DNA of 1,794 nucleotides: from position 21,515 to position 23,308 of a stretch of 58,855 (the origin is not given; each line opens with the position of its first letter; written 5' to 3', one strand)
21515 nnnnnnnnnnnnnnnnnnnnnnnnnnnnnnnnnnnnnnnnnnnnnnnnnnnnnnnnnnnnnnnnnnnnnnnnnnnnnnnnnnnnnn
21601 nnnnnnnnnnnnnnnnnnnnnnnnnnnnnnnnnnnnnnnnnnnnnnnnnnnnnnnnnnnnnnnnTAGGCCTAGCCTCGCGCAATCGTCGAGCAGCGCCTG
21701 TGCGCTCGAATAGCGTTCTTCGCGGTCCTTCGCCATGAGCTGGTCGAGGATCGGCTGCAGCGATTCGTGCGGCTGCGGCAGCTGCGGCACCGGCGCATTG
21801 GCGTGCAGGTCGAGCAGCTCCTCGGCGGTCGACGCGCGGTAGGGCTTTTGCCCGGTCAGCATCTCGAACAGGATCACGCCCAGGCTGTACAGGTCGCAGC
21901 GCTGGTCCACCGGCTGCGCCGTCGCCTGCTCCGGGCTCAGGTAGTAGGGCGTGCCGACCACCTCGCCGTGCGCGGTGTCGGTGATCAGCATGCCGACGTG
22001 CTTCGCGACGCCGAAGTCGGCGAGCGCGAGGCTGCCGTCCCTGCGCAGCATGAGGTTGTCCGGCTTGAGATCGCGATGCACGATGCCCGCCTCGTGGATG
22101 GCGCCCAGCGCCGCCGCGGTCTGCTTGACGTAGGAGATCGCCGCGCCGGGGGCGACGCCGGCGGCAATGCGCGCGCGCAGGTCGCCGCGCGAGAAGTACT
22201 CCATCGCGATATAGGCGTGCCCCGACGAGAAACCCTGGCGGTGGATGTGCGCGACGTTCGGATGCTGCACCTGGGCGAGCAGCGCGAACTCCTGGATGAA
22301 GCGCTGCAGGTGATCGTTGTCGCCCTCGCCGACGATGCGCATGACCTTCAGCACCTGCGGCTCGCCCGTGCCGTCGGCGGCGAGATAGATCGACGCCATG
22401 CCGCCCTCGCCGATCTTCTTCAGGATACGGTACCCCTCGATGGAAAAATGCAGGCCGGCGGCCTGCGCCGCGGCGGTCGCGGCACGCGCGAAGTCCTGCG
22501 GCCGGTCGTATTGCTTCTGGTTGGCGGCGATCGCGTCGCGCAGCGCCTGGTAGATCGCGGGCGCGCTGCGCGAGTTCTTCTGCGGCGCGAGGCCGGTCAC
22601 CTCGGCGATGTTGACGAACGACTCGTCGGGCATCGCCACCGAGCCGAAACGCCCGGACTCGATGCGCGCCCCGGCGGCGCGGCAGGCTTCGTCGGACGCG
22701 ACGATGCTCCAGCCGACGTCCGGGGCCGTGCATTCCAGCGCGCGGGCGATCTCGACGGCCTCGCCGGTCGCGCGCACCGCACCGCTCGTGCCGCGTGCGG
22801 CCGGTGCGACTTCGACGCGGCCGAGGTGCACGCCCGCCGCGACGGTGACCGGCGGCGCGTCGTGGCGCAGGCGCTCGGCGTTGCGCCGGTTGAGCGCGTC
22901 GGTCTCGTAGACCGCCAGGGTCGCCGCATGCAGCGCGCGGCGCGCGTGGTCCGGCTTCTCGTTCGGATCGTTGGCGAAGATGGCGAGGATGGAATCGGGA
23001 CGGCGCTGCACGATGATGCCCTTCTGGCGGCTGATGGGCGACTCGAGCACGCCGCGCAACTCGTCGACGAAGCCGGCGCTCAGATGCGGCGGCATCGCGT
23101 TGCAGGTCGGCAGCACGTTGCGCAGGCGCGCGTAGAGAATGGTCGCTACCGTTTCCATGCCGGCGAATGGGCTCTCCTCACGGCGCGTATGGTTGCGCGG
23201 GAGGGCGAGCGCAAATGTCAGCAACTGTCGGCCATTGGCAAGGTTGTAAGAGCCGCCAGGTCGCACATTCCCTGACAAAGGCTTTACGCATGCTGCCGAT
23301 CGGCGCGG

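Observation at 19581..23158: Tandem active cyclase-kinase and dead pseudo-cyclase-kinase paralogs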

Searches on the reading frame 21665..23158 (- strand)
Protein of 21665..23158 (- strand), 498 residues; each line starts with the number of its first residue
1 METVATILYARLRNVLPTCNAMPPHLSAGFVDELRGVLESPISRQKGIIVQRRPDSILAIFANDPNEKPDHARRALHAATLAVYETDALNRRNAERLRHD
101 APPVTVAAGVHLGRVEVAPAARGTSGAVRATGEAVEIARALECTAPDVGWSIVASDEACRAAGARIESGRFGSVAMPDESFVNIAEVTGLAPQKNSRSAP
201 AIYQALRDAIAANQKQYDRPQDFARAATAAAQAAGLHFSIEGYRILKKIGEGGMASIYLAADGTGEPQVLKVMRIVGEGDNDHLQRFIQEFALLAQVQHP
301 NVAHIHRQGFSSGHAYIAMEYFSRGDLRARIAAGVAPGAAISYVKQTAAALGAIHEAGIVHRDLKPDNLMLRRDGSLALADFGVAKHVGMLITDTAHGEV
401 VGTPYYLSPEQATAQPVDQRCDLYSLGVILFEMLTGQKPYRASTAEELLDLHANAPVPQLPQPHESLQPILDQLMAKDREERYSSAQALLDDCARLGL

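Call 8: search_protein_families(library=pfam, proteins=[window:21665-23158:-], max_evalue=0.01)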
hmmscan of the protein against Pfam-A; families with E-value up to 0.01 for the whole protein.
window:21665-23158:- (498 aa): 6 families
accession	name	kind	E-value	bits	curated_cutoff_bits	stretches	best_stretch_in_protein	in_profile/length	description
PF00069.31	Pkinase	-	1.4e-48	166.1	31.7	1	243-489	1-258/263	Protein kinase domain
PF07714.23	PK_Tyr_Ser-Thr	-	6.7e-31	108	23.1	1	245-484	3-250/258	Protein tyrosine and serine/threonine kinase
PF01636.29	APH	-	3.2e-05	24.2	23.2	0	357-385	168-197/239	Phosphotransferase enzyme family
PF03109.22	ABC1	-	0.001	18.7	22.9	1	346-388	175-217/244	ABC1 atypical kinase-like domain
PF14531.12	Kinase-like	-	0.004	16.9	25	0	354-389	161-196/289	Kinase-like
PF17667.7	Pkinase_fungal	-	0.0063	15.7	24.1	0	353-413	301-366/387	Fungal protein kinase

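Call 11: find_encoding_contigs(protein=window:21665-23158:-, flank=10000, max_places=6)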
Protein window:21665-23158:- (498 aa): no gene with exactly this product is on record in the collection.

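Call 31: find_homologous_proteins(query=window:21665-23158:-, max_evalue=1e-20)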
Query window:21665-23158:- (498 aa): 5518 proteins with E <= 1e-20 among 8000 candidates; the best 120 are listed.
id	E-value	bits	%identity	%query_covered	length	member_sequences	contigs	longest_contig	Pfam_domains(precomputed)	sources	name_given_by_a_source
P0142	0.0e+0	1096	100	100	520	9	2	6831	PF07714.24,PF00069.32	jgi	jgi:class 3 adenylate cyclase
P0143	1.7e-286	969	88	100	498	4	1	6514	PF07714.24,PF00069.32,PF03109.23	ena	-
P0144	2.2e-286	968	87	100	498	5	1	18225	PF07714.24,PF00069.32,PF03109.23,PF01636.30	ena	-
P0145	2.8e-286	968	88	100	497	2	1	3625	PF07714.24,PF00069.32,PF03109.23,PF01636.30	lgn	-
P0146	4.2e-282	954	86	100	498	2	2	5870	PF07714.24,PF00069.32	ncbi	-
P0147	1.9e-281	952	86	100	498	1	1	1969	PF07714.24,PF00069.32,PF03109.23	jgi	jgi:class 3 adenylate cyclase/tRNA A-37 threonylcarbamoyl transferase component Bud32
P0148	3.2e-276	935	85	100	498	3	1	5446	PF07714.24,PF00069.32,PF03109.23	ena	-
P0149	2.0e-272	922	83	100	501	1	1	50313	PF07714.24,PF00069.32,PF03109.23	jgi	jgi:class 3 adenylate cyclase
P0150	1.2e-245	834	77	98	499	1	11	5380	PF07714.24,PF00069.32,PF01636.30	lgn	-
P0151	2.5e-245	833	76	100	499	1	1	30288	PF07714.24,PF00069.32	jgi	jgi:tRNA A-37 threonylcarbamoyl transferase component Bud32/class 3 adenylate cyclase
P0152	8.8e-241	818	76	98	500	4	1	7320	PF07714.24,PF00069.32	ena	-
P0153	1.3e-239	814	75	99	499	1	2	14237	PF07714.24,PF00069.32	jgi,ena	-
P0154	1.0e-238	811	75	100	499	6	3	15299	PF07714.24,PF00069.32,PF01636.30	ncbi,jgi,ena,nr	ncbi:MAG TPA: protein kinase [Burkholderiales bacterium]|nr:protein kinase [Burkholderiales bacteriu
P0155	1.2e-238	811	75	100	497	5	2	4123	PF07714.24,PF00069.32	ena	-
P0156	1.6e-238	810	76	100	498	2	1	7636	PF07714.24,PF00069.32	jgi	-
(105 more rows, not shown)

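Call 47: predict_structure(alignment_id=A3)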
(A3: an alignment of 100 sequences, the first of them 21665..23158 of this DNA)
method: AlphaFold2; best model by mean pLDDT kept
length: 498 residues; sequences in the alignment: 100
mean_pLDDT: 86.9   pTM: 0.82
mean pLDDT of the five models: 86.9, 85.9, 85.5, 85.3, 84.0
residues with pLDDT >= 90: 300; 70-90: 144; 50-70: 28; < 50: 26
segments of 3 or more residues with pLDDT < 50: 220-223, 383-401
pLDDT, mean of each block of 10 residues (from residue 1): 95 89 87 93 96 93 92 98 96 82 92 92 79 93 92 97 94 90 97 86 95 77 50 66 92 81 93 72 70 82 90 87 90 95 98 90 89 91 42 33 78 88 97 96 90 96 95 97 98 95
secondary structure, 60 per line:
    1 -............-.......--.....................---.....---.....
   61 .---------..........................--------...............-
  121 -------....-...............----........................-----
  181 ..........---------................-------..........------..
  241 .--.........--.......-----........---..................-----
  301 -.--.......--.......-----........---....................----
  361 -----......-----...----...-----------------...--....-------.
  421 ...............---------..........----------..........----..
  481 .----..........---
elements in order: E2-13 H15-21 H24-44 E48-52 E56-61 H71-96 E105-119 E128-131 H133-147 E152-155 H156-165 E166-175 E181-190 H200-215 H223-232 E239-241 E244-252 E255-261 E267-274 H278-295 E305-311 E314-320 H327-333 H337-356 E369-371 E377-379 H409-412 H420-435 H445-454 H465-474 H486-495

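Call 50: fold_search(model_id=the predicted structure, library=pdb)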
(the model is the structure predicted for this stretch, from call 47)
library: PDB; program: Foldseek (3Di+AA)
matches with E <= 10: 2000; with E <= 0.001: 1997
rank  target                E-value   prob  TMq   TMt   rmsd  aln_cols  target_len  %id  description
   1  4eqm_A                5.1e-19  1.00  0.46  0.82   2.6       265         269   29  Structural analysis of Staphylococcus aureus serine/threonine kinase PknB (released 2012-06-27)
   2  6i2p_A                2.1e-18  1.00  0.41  0.73   5.0       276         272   28  Crystal structure of the Mycobacterium tuberculosis PknB kinase domain (L33E mutant) in complex with its substrate Gar (released 2019-05-22)
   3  4eqm_D                2.8e-18  1.00  0.46  0.83   2.1       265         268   29  Structural analysis of Staphylococcus aureus serine/threonine kinase PknB (released 2012-06-27)
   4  6i2p_B                8.1e-18  1.00  0.41  0.73   5.2       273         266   28  Crystal structure of the Mycobacterium tuberculosis PknB kinase domain (L33E mutant) in complex with its substrate Gar (released 2019-05-22)
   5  3ori_A                1.5e-17  1.00  0.43  0.77   3.5       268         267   29  Mycobacterium tuberculosis PknB kinase domain L33D mutant (crystal form 1) (released 2010-12-15)
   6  9ymt                  1.9e-17  1.00  0.44  0.78   2.8       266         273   30  Staphylococcus aureus serine/threonine kinase Stk1 with inhibitor GW779439X (released 2026-03-11)
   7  6b2p                  2.7e-17  1.00  0.45  0.85   2.4       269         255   29  Dual Inhibition of the Essential Protein Kinases A and B in Mycobacterium tuberculosis (released 2018-02-14)
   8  3orp                  6.4e-17  1.00  0.39  0.67   5.7       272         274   28  Mycobacterium tuberculosis PknB kinase domain L33D mutant (crystal form 5) (released 2010-12-15)
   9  7uir_B                7.2e-17  1.00  0.43  0.80   4.4       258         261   26  Cocrystal structure of human CaMKII-alpha (CAMK2A)kinase domain and Tiam1 in complex with ATP (released 2022-04-06)
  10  3f69_B                8.4e-17  1.00  0.43  0.73   5.0       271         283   30  Crystal structure of the Mycobacterium tuberculosis PknB mutant kinase domain in complex with KT5720 (released 2008-12-02)
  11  6b2q_B                9.4e-17  1.00  0.44  0.78   3.5       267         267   30  Dual Inhibition of the Essential Protein Kinases A and B in Mycobacterium tuberculosis (released 2018-02-14)
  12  4ow8                  9.4e-17  1.00  0.45  0.78   3.1       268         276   30  Crystal structure of kinase domain of PknA from Mtb (released 2015-02-04)
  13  5u6y_A                9.4e-17  1.00  0.43  0.47   4.2       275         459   25  Pseudo-atomic model of the CaMKIIa holoenzyme. (released 2017-06-21)
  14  2vz6_B                1.0e-16  1.00  0.43  0.71   4.2       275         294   25  Structure of human calcium calmodulin dependent protein kinase type II alpha (CAMK2A) in complex with Indirubin E804 (released 2008-08-26)
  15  7uis_A                1.2e-16  1.00  0.43  0.77   5.0       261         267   25  Cocrystal structure of human CaMKII-alpha (CAMK2A)kinase domain and GluN2B(S1303D) (released 2022-04-06)
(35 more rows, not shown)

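Call 82: search_protein_families(library=ncbifam, proteins=[window:21665-23158:-], max_evalue=0.001)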
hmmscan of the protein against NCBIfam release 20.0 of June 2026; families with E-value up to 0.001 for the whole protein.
window:21665-23158:- (498 aa): 17 families
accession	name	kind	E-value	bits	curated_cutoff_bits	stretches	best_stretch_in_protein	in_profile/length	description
NF033483.0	PknB_PASTA_kin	equivalog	2.1e-68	231.7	450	1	243-495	9-267/563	Stk1 family PASTA domain-containing Ser/Thr kinase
NF047741.1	antiphage_MADS6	equivalog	6.2e-43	147.2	460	2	339-492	300-456/612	methylation-associated defense system protein kinase MAD6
NF052427.1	StpK7MSMEG_1200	equivalog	1.8e-42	145.7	900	1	242-493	8-265/601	serine/threonine protein kinase StpK7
TIGR03903.1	TOMM_kin_cyc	equivalog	1.8e-33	115.6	705.75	1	264-495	2-246/1267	TOMM system kinase/cyclase fusion protein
NF009651.0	PRK13184.1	equivalog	3.9e-29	101.2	839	1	241-492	2-286/932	serine/threonine-protein kinase PknD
NF038150.1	lanthi_synth_IV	equivalog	5.5e-29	101.1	650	1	238-488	186-449/851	class IV lanthionine synthetase LanL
NF033442.0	BREX_PglW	equivalog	8.3e-25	86.7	990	2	240-439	511-709/1391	BREX system serine/threonine kinase PglW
NF053615.1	SerThrKinAfsKStmc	equivalog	4.4e-24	85.2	1300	1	241-487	13-259/809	protein serine/threonine kinase AfsK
NF038151.1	lanthi_synth_III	equivalog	2.4e-16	59.3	575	1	232-486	216-474/833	class III lanthionine synthetase LanKC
TIGR03724.2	arch_bud32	equivalog_domain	2.2e-10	40.3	125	1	285-388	38-134/193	KEOPS complex kinase/ATPase Bud32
NF043056.1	T4SS_LegK1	equivalog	4.8e-09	35.3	550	1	354-433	205-283/516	Dot/Icm T4SS effector kinase LegK1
NF007174.0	PRK09605.1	equivalog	1.8e-07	30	447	1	285-389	381-477/535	bifunctional N(6)-L-threonylcarbamoyladenine synthase/serine/threonine protein kinase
NF011463.0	PRK14879.1-4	equivalog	8.8e-07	28.6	188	1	313-386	91-161/237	Kae1-associated kinase Bud32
NF011464.0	PRK14879.1-7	equivalog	2.1e-06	27.7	246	1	286-387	52-151/221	Kae1-associated kinase Bud32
NF058632.1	SerThrKinPrkT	equivalog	3.4e-05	23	280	1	241-383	21-163/322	serine/threonine protein kinase PrkT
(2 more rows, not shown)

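Call 83: search_protein_families(library=padloc, proteins=[window:21665-23158:-], max_evalue=0.001)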
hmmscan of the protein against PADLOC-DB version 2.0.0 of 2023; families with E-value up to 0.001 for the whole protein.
window:21665-23158:- (498 aa): 34 families (the best 25 are shown)
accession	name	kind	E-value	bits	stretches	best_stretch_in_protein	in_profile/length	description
PDLC04042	PD-T4-6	-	1.3e-71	239.7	1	240-494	8-270/292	-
PDLC04053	PD-T4-6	-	8.8e-67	223.7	1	240-491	8-266/311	-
PDLC04047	PD-T4-6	-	2.8e-65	218.6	1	241-493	10-269/327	-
PDLC04054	PD-T4-6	-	1e-64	217.2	1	240-491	9-268/347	-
PDLC04043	PD-T4-6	-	2.6e-63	212.7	1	242-494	16-275/452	-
PDLC04138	mad6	-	3.2e-59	199.4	1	232-490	42-308/659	mads_6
PDLC04057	PD-T4-6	-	4.1e-58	195.5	1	243-490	10-264/443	-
PDLC04060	PD-T4-6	-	1.2e-56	190.7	1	242-493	9-266/486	-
PDLC04061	PD-T4-6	-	1.2e-55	188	1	235-493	10-280/510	-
PDLC04039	PD-T4-6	-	5.9e-54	181.8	1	240-489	13-268/458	-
PDLC04048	PD-T4-6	-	1.5e-51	173.9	1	241-493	10-269/354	-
PDLC04041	PD-T4-6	-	1.2e-50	171.1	1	225-491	14-288/443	-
PDLC04050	PD-T4-6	-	9.8e-47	157.9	1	238-497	60-327/480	-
PDLC04040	PD-T4-6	-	2.7e-45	153.2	1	249-492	2-261/547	-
PDLC04052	PD-T4-6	-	3e-43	146.8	1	242-496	10-276/496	-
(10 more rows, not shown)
